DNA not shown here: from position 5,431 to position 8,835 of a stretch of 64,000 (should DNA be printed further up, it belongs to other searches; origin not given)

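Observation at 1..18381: Type IV secretion-like gene cluster with monoderm architecture, immediately upstream of dnaA/oriC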

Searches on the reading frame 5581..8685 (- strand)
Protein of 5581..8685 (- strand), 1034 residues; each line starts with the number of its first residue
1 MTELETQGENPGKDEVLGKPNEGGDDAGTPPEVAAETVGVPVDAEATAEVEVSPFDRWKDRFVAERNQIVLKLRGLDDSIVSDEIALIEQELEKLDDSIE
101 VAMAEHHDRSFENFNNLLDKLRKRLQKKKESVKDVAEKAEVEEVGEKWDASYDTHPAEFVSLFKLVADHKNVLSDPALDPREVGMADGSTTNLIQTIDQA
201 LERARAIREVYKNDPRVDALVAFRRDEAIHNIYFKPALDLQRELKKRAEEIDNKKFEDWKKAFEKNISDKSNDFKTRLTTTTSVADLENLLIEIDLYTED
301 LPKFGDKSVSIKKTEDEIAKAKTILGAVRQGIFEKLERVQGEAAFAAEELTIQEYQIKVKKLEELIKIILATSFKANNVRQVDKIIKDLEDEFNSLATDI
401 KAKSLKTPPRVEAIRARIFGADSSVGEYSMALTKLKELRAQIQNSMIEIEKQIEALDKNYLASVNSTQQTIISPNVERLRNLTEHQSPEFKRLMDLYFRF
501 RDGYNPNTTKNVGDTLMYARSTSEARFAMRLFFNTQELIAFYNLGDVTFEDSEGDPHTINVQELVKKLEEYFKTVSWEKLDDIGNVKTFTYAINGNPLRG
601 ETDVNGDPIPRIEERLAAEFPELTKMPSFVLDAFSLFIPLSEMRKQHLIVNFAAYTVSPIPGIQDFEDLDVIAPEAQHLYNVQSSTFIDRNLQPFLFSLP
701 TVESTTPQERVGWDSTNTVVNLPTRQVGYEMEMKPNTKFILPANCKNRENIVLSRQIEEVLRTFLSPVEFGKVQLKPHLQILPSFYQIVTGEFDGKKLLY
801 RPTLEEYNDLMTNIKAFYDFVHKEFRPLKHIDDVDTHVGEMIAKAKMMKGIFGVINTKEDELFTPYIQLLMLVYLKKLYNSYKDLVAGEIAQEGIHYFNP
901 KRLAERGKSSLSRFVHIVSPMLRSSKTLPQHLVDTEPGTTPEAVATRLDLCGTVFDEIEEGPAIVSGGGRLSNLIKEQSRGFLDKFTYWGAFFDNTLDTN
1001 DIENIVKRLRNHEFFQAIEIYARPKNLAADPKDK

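Call 5: search_protein_families(library=pfam, proteins=[window:5581-8685:-], max_evalue=0.1)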
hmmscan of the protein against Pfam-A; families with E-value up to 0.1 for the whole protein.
window:5581-8685:- (1034 aa): 1 family
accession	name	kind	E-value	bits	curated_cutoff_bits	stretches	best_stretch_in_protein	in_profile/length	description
PF21825.2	crAss001_48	-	0.018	15.4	24.8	0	58-85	3-30/61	crAss001_48 related protein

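Call 6: search_protein_families(library=ncbifam, proteins=[window:5581-8685:-], max_evalue=0.1)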
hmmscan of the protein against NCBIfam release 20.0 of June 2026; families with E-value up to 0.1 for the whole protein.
window:5581-8685:- (1034 aa): 0 families

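Call 74: search_protein_families(library=phrogs, proteins=[window:5581-8685:-], max_evalue=0.01)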
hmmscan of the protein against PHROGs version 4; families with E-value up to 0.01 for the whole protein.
window:5581-8685:- (1034 aa): 0 families
